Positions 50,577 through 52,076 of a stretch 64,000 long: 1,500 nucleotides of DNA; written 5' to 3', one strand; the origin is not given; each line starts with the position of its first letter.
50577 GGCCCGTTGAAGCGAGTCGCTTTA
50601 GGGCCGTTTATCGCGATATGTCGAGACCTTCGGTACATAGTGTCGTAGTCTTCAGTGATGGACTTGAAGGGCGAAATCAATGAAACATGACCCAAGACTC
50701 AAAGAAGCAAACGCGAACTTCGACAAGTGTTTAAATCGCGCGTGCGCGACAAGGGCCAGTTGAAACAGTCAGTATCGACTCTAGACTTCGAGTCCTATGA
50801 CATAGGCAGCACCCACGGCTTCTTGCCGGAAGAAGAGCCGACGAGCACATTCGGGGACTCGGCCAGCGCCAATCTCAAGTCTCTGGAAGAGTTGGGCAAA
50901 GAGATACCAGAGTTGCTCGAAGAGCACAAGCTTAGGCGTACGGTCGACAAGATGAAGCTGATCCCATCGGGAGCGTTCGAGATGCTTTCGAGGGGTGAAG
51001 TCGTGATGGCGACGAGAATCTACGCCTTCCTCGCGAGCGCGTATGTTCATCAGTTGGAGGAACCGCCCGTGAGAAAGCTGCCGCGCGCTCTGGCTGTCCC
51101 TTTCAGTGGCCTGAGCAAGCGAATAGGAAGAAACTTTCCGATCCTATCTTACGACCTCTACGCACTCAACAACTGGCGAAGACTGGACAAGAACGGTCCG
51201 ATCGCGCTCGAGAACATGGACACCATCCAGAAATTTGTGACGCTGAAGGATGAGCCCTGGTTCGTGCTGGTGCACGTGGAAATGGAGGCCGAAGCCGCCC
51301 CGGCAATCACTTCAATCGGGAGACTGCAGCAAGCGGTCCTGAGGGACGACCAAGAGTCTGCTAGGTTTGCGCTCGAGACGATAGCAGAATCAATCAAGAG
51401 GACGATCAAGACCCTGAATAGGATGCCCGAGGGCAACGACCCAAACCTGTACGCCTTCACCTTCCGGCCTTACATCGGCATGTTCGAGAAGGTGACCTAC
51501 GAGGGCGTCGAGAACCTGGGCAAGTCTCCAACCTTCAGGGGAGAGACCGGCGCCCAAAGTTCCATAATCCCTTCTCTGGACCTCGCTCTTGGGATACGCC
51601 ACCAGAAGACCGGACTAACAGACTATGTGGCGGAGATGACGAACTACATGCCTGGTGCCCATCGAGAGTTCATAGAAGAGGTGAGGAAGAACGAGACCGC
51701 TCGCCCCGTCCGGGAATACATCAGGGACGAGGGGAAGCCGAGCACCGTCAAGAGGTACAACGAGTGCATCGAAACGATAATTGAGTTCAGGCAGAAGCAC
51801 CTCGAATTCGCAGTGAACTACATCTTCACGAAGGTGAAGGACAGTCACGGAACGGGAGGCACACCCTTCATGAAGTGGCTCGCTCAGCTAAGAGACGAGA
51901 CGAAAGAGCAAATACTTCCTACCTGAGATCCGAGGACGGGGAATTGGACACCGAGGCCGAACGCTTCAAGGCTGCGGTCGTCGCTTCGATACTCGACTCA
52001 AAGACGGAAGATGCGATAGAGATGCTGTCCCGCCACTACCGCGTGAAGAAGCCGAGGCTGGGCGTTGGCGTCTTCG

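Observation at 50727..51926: Indoleamine 2,3-dioxygenase homologue in an archaeal genome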

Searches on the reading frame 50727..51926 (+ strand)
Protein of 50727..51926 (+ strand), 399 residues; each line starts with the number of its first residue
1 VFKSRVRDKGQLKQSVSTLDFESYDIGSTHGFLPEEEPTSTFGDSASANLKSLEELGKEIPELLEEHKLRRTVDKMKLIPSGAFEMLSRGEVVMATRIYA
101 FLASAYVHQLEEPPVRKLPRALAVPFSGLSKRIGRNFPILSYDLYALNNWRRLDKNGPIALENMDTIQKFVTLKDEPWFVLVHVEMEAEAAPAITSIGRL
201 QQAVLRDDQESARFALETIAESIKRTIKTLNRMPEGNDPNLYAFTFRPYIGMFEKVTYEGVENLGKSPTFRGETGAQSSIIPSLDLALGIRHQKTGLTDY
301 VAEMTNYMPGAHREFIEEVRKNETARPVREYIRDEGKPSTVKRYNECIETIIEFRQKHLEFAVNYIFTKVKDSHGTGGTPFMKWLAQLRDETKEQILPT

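Call 3: search_protein_families(library=pfam, proteins=[window:50727-51926:+], max_evalue=0.01)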
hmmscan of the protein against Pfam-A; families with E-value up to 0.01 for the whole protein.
window:50727-51926:+ (399 aa): 1 family
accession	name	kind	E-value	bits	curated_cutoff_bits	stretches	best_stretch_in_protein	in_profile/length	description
PF01231.23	IDO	-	3.8e-77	260.2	26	1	21-372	2-363/412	Indoleamine 2,3-dioxygenase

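Call 4: search_solved_structures(query=window:50727-51926:+, max_evalue=1, show_alignments=3)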
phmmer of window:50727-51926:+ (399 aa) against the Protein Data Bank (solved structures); distinct sequences matched with E-value up to 1: 25.
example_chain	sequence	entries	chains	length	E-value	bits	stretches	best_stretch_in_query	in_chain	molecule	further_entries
21ok_A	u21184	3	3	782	1.8e-47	165.4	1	17-397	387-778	DNA polymerase I,Indoleamine 2,3-dioxygenase 2 | Maltose/maltodextrin-binding periplasmic protein,Indoleamine 2,3-dioxygenase 2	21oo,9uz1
21om_A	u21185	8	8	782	7.7e-47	163.3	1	17-397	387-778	DNA polymerase I,Indoleamine 2,3-dioxygenase 2 | Maltose/maltodextrin-binding periplasmic protein,Indoleamine 2,3-dioxygenase 2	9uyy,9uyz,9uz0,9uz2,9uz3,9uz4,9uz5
6cxu_A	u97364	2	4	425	4.5e-34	121.2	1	56-397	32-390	Indoleamine 2,3-dioxygenase 1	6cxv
7e0u_A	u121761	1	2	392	4.2e-33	118.1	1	56-397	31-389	Indoleamine 2,3-dioxygenase 1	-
4u74_A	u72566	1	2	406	4.7e-33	117.9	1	56-397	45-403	Indoleamine 2,3-dioxygenase 1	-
7e0o_A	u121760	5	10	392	5.7e-33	117.6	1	56-397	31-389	Indoleamine 2,3-dioxygenase 1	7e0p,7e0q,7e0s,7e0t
5whr_A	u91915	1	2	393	5.8e-33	117.6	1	56-397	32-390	Indoleamine 2,3-dioxygenase 1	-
6f0a_A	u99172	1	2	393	5.8e-33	117.6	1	56-397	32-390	Indoleamine 2,3-dioxygenase 1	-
6pu7_A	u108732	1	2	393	5.8e-33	117.6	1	56-397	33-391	Indoleamine 2,3-dioxygenase 1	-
6azw_A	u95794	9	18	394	5.8e-33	117.6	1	56-397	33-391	Indoleamine 2,3-dioxygenase 1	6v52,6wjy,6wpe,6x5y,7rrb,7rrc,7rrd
5ek2_A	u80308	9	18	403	6.2e-33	117.5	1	56-397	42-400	Indoleamine 2,3-dioxygenase 1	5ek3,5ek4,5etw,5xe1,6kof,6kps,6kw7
6azu_A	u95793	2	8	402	6.2e-33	117.5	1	56-397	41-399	Indoleamine 2,3-dioxygenase 1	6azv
2d0t_A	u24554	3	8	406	6.3e-33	117.5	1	56-397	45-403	Indoleamine 2,3-dioxygenase | Indoleamine 2,3-dioxygenase 1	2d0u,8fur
7b1o_A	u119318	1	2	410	6.7e-33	117.4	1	56-397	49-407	Indoleamine 2,3-dioxygenase 1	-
7m63_A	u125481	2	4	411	6.8e-33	117.4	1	56-397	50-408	Indoleamine 2,3-dioxygenase 1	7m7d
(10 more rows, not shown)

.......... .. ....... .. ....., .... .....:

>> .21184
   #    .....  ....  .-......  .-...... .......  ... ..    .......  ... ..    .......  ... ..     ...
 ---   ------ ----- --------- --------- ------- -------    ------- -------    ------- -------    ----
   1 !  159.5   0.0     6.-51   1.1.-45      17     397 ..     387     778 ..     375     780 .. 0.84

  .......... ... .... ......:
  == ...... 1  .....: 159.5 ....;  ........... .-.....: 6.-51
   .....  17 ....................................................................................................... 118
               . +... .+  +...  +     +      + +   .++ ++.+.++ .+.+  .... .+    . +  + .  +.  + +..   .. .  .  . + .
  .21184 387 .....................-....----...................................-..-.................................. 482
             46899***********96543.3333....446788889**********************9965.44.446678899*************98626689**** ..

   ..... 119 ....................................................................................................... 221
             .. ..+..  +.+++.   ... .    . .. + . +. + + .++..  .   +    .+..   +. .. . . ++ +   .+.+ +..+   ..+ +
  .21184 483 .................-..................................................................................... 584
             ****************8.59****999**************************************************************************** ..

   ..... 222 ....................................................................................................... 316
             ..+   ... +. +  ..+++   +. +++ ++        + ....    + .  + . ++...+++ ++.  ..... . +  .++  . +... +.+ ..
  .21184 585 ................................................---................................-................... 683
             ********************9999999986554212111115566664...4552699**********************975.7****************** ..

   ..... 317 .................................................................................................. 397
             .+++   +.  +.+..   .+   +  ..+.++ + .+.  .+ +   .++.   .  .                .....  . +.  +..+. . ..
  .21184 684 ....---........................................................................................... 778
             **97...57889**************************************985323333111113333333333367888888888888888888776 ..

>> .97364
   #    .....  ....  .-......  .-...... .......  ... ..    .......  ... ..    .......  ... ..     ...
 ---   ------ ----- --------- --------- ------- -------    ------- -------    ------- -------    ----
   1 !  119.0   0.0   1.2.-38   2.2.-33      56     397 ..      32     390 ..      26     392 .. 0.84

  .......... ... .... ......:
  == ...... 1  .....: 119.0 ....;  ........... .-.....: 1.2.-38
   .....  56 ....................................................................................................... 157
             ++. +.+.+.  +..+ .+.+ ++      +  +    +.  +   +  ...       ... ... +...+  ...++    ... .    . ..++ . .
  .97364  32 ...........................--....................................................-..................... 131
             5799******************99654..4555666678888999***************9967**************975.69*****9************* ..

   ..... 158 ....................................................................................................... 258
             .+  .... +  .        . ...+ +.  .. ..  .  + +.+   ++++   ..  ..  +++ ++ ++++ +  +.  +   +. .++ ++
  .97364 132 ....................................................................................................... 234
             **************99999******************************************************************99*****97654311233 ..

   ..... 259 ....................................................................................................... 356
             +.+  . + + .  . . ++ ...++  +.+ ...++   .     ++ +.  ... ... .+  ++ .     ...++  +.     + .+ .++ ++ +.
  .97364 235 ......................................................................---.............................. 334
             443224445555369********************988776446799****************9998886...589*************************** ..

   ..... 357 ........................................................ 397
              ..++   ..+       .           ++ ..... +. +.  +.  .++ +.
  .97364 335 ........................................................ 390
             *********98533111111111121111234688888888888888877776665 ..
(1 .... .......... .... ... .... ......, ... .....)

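Call 5: find_homologous_proteins(query=window:50727-51926:+, max_evalue=0.00001)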
Query window:50727-51926:+ (399 aa): 5557 proteins with E <= 0.00001 among 8000 candidates; the best 120 are listed.
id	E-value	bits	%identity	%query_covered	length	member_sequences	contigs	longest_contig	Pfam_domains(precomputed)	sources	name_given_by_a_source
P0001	1.5e-264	895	100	100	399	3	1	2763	PF01231.24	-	-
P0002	6.6e-175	600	68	97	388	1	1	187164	PF01231.24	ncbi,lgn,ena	-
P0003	6.0e-168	577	66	96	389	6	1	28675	PF01231.24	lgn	-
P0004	2.1e-167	575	66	95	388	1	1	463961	PF01231.24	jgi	-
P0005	9.7e-164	563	64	96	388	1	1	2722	PF01231.24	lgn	-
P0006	1.7e-163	562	64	97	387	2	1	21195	PF01231.24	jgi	jgi:indoleamine 2,3-dioxygenase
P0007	1.3e-161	556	64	97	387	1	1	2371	PF01231.24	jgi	-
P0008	2.1e-161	555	62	95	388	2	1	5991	PF01231.24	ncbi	-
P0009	3.0e-160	551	61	97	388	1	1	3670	PF01231.24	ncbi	-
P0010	5.1e-159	547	61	97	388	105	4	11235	PF01231.24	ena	-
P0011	1.8e-158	546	62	95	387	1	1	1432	PF01231.24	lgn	-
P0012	8.9e-158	543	61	97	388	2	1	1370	PF01231.24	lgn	-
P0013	1.0e-156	540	61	97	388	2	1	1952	PF01231.24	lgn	-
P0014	1.1e-155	536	61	97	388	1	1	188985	PF01231.24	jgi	-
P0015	1.3e-155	536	62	97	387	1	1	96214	PF01231.24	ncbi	-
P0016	3.6e-155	535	59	97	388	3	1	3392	PF01231.24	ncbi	-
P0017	2.8e-154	532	60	97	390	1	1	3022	PF01231.24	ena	-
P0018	4.5e-154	531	61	95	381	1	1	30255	PF01231.24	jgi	-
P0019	1.5e-153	529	61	95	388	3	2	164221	PF01231.24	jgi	jgi:indoleamine 2,3-dioxygenase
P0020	1.9e-151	522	61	95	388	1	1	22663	PF01231.24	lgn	-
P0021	2.6e-150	519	58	95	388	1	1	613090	PF01231.24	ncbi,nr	ncbi:MAG: indoleamine 2,3-dioxygenase [Thaumarchaeota archaeon]|nr:indoleamine 2,3-dioxygenase [Nitr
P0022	4.8e-150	518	60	93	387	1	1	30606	PF01231.24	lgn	-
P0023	1.0e-148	513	59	98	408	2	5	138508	PF01231.24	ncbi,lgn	-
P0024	1.8e-148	513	60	96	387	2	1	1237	PF01231.24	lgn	-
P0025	3.4e-148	512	60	95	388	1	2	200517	PF01231.24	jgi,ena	jgi:indoleamine 2,3-dioxygenase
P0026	4.6e-145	501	59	96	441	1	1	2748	PF01231.24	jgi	jgi:indoleamine 2,3-dioxygenase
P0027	1.0e-144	500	59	96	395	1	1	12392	PF01231.24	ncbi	-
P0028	1.6e-143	496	60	94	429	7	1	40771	PF01231.24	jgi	jgi:indoleamine 2,3-dioxygenase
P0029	1.8e-142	493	58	96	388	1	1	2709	PF01231.24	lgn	-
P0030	5.5e-141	488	59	95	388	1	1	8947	PF01231.24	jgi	jgi:indoleamine 2,3-dioxygenase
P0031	2.2e-138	479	56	97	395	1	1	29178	PF01231.24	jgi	jgi:indoleamine 2,3-dioxygenase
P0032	1.9e-136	473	63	81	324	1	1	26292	PF01231.24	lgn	-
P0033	4.3e-130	452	54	95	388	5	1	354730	PF01231.24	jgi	jgi:indoleamine 2,3-dioxygenase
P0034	6.4e-124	432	53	96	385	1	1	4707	PF01231.24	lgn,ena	-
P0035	2.3e-121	423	51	95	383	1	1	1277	PF01231.24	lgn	-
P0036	1.3e-104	368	49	96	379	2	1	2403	PF01231.24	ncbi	-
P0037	3.0e-100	354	59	66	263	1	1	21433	PF01231.24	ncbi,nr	ncbi:MAG: indoleamine 2,3-dioxygenase, partial [Nitrososphaerales archaeon]|nr:indoleamine 2,3-dioxy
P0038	3.0e-94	334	45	97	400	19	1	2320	PF01231.24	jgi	-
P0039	1.8e-90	322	45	97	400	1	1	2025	PF01231.24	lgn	-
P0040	2.4e-90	321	43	96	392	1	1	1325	PF01231.24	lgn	-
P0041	8.7e-90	320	40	95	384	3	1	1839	PF01231.24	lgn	-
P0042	1.3e-89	319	42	96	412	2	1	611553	PF01231.24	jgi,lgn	jgi:indoleamine 2,3-dioxygenase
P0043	1.6e-89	319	42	96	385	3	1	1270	PF01231.24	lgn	-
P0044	8.4e-89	316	42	96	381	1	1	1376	PF01231.24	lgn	-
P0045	2.4e-88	315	44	97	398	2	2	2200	PF01231.24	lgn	-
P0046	8.1e-88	313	52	76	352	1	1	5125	PF01231.24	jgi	jgi:indoleamine 2,3-dioxygenase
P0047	2.8e-87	311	43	94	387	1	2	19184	PF01231.24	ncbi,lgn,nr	ncbi:MAG: hypothetical protein HY431_01835 [Candidatus Levybacteria bacterium]|nr:hypothetical prote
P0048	7.7e-87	310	45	91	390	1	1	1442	PF01231.24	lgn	-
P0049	1.1e-86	309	40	97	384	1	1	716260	PF01231.24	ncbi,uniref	ncbi:indoleamine 2,3-dioxygenase [Haladaptatus sp. DFWS20]|uniref:indoleamine 2,3-dioxygenase n=1 Ta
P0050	1.2e-86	309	42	96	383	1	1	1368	PF01231.24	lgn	-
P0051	9.9e-86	306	40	96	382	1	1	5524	PF01231.24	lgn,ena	-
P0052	2.5e-85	305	43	93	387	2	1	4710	PF01231.24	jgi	jgi:indoleamine 2,3-dioxygenase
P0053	6.6e-85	303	46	92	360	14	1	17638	PF01231.24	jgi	jgi:indoleamine 2,3-dioxygenase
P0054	9.1e-85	303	46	91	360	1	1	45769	PF01231.24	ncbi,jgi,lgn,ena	jgi:indoleamine 2,3-dioxygenase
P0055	1.2e-84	303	44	94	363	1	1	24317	PF01231.24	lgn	-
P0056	1.4e-84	302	46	91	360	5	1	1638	PF01231.24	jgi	jgi:indoleamine 2,3-dioxygenase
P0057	3.3e-84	301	45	93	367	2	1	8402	PF01231.24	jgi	jgi:indoleamine 2,3-dioxygenase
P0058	3.5e-84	301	44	92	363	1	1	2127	PF01231.24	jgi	jgi:indoleamine 2,3-dioxygenase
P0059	5.9e-84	300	47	91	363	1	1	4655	PF01231.24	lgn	-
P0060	6.4e-84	300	45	92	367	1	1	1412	PF01231.24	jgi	jgi:indoleamine 2,3-dioxygenase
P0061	7.2e-84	300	41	95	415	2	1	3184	PF01231.24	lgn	-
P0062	9.1e-84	300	45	92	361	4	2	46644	PF01231.24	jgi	jgi:indoleamine 2,3-dioxygenase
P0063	9.2e-84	300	46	91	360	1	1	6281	PF01231.24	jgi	jgi:indoleamine 2,3-dioxygenase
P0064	1.0e-83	300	41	94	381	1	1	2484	PF01231.24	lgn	-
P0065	1.1e-83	299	44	93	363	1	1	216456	PF01231.24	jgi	jgi:indoleamine 2,3-dioxygenase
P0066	1.1e-83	299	45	91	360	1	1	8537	PF01231.24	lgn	-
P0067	1.1e-83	299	44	92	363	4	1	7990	PF01231.24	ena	-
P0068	1.2e-83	299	46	91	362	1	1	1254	PF01231.24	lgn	-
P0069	1.4e-83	299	45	92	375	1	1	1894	PF01231.24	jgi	jgi:indoleamine 2,3-dioxygenase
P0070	1.8e-83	299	45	92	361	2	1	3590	PF01231.24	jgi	-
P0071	1.8e-83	299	44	93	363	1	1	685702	PF01231.24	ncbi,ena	-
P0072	2.4e-83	298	45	92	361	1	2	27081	PF01231.24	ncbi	ncbi:MAG: hypothetical protein ACLP7Q_09880 [Isosphaeraceae bacterium]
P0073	2.8e-83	298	45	91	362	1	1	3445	PF01231.24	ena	-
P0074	3.3e-83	298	43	97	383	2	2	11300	PF01231.24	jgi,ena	-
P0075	3.3e-83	298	45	92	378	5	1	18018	PF01231.24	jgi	jgi:indoleamine 2,3-dioxygenase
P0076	3.7e-83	298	45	91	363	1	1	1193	PF01231.24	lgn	-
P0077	3.8e-83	298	45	92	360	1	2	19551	PF01231.24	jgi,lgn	jgi:indoleamine 2,3-dioxygenase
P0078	4.0e-83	298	42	93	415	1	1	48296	PF01231.24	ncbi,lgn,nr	ncbi:MAG: indoleamine 2,3-dioxygenase [Candidatus Nanohaloarchaea archaeon]|nr:indoleamine 2,3-dioxy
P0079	5.0e-83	297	46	91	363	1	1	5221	PF01231.24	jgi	jgi:indoleamine 2,3-dioxygenase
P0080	5.3e-83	297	46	91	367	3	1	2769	PF01231.24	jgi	jgi:indoleamine 2,3-dioxygenase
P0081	6.0e-83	297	44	92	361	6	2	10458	PF01231.24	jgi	jgi:indoleamine 2,3-dioxygenase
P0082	6.4e-83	297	45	92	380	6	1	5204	PF01231.24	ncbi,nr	ncbi:MAG: preprotein translocase subunit Tim44 [Acidobacteria bacterium]|nr:MAG: preprotein transloc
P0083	6.5e-83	297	45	91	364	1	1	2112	PF01231.24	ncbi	-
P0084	6.8e-83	297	39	96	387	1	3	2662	PF01231.24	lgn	-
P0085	6.9e-83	297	45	94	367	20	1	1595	PF01231.24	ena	-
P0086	7.6e-83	297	44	92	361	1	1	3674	PF01231.24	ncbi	-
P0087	7.9e-83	297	45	91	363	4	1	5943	PF01231.24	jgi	-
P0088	8.2e-83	297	44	92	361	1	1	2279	PF01231.24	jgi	jgi:indoleamine 2,3-dioxygenase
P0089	8.4e-83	297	45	91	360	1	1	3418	PF01231.24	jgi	jgi:indoleamine 2,3-dioxygenase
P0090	8.5e-83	296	45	91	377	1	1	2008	PF01231.24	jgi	jgi:indoleamine 2,3-dioxygenase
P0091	8.8e-83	296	45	91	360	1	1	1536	PF01231.24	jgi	jgi:indoleamine 2,3-dioxygenase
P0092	9.1e-83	296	45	92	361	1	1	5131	PF01231.24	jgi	jgi:indoleamine 2,3-dioxygenase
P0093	1.1e-82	296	44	93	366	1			PF01231.24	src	-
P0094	1.1e-82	296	44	91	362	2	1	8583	PF01231.24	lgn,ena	-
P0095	1.5e-82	296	45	92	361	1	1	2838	PF01231.24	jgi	jgi:indoleamine 2,3-dioxygenase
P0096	1.7e-82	296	44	92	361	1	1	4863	PF01231.24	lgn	-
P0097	1.7e-82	296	42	92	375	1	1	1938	PF01231.24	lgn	-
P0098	1.8e-82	295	45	92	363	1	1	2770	PF01231.24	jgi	jgi:indoleamine 2,3-dioxygenase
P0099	1.8e-82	295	44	97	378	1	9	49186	PF01231.24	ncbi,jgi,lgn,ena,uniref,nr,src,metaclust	ncbi:MAG: hypothetical protein A2831_01405 [Candidatus Yanofskybacteria bacterium RIFCSPHIGHO2_01_FU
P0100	2.0e-82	295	44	92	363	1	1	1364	PF01231.24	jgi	jgi:indoleamine 2,3-dioxygenase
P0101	2.1e-82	295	45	91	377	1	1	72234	PF01231.24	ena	-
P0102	2.4e-82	295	44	92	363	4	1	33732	PF01231.24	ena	-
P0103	2.7e-82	295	43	92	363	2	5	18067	PF01231.24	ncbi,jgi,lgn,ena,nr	ncbi:MAG TPA: hypothetical protein VFB96_14285 [Pirellulaceae bacterium]|nr:hypothetical protein [Pi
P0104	4.4e-82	294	46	91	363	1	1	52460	PF01231.24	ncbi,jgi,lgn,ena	-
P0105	4.7e-82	294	44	93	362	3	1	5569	PF01231.24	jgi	jgi:indoleamine 2,3-dioxygenase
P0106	4.9e-82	294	44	91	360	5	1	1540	PF01231.24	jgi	jgi:indoleamine 2,3-dioxygenase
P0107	5.1e-82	294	43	93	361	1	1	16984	PF01231.24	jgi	jgi:indoleamine 2,3-dioxygenase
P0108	5.2e-82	294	45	91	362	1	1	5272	PF01231.24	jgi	jgi:indoleamine 2,3-dioxygenase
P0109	5.4e-82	294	44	92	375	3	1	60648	PF01231.24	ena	-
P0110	5.4e-82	294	44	91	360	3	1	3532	PF01231.24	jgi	jgi:indoleamine 2,3-dioxygenase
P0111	6.1e-82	294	46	92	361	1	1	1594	PF01231.24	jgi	jgi:indoleamine 2,3-dioxygenase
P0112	6.5e-82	294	44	92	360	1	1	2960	PF01231.24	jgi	jgi:indoleamine 2,3-dioxygenase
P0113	8.2e-82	293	45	92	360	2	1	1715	PF01231.24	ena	-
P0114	8.4e-82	293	44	91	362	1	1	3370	PF01231.24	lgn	-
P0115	9.0e-82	293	42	93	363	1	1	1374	PF01231.24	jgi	-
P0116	9.3e-82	293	45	92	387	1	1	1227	PF01231.24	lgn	-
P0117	9.8e-82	293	45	93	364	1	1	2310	PF01231.24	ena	-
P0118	1.0e-81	293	45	92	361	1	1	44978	PF01231.24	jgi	jgi:indoleamine 2,3-dioxygenase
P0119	1.0e-81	293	45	92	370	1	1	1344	PF01231.24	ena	-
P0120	1.1e-81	293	45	92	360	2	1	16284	PF01231.24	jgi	jgi:indoleamine 2,3-dioxygenase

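Call 11: find_related_loci(query=A1, collection=genome_contigs, flank=10000)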
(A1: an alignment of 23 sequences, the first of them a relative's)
Query A1 (399 aa) in genome_contigs; peptide patterns used: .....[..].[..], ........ (x = any residue, [..] = any of these).
600 stretches matched a pattern (row limit reached: there are more); 575 encode a relative of the query (tblastn E <= 1e-3); the best 80 are kept; 80 distinct loci.
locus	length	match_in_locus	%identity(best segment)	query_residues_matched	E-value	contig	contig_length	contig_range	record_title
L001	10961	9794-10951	62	8-393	6e-168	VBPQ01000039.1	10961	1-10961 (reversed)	MAG: Thaumarchaeota archaeon isolate TA_14 14_1009_16_40cm_scaffold_34807, whole genome shotgun sequence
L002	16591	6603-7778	60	8-399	2e-161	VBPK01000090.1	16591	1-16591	MAG: Thaumarchaeota archaeon isolate TA_8 14_0903_05_40cm_scaffold_18147, whole genome shotgun sequence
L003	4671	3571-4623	42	30-393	1e-85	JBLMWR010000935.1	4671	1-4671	MAG: Deltaproteobacteria bacterium isolate MAG277 PRJNA957066_bin56_renamed_934, whole genome shotgun sequence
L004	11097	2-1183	41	13-393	1e-83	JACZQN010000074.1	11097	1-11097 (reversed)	MAG: Nitrospirae bacterium isolate B7D1T1 B7D1T1_NODE1664, whole genome shotgun sequence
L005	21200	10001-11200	40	3-393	3e-83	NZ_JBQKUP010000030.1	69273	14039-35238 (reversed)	Nitrospira sp. T9 6587_E_k141_141, whole genome shotgun sequence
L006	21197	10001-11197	40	4-397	9e-83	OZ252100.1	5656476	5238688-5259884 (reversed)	MAG: Candidatus Latescibacterota bacterium isolate a405b522-c60e-4cbd-8fa6-7b572aa56bb7 genome assembly, chromosome: 1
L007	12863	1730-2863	42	25-397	1e-82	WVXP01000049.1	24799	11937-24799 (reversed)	MAG: Proteobacteria bacterium isolate CS1-C027 C_merged_R1_(paired)_contig_11257, whole genome shotgun sequence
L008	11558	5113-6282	41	16-392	8e-82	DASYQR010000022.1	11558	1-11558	MAG TPA_asm: Nitrospirales bacterium isolate SMAG_U4490 k141_3968493, whole genome shotgun sequence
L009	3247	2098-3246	41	19-397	6e-82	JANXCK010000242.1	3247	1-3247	MAG: Fimbriimonadales bacterium isolate SKYB70 k141_282049, whole genome shotgun sequence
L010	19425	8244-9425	39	11-397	4e-81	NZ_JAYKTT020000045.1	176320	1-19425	Chlorogloeopsis sp. ULAP02 31, whole genome shotgun sequence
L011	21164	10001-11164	39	15-397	2e-80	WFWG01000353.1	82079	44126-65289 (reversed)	MAG: Ardenticatenaceae bacterium isolate S141_12_esom k151_62300, whole genome shotgun sequence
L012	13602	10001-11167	38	14-397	1e-79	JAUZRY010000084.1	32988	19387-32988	MAG: Ardenticatenia bacterium isolate Faavne_M6_B1 Faavne_M6_B1-contig_4096_pilon, whole genome shotgun sequence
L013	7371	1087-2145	41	25-392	1e-79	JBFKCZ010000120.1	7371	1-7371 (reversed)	MAG: Pseudomonadales bacterium isolate Mix_sand20.2022.06.G.36 k141_2173817_length_7371_cov_9.0000, whole genome shotgun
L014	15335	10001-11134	41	19-392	8e-80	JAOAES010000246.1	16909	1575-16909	MAG: Fimbriimonadales bacterium isolate SKW266 k141_476520, whole genome shotgun sequence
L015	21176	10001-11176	37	12-397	7e-80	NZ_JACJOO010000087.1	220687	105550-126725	Leptolyngbya sp. FACHB-8 contig87, whole genome shotgun sequence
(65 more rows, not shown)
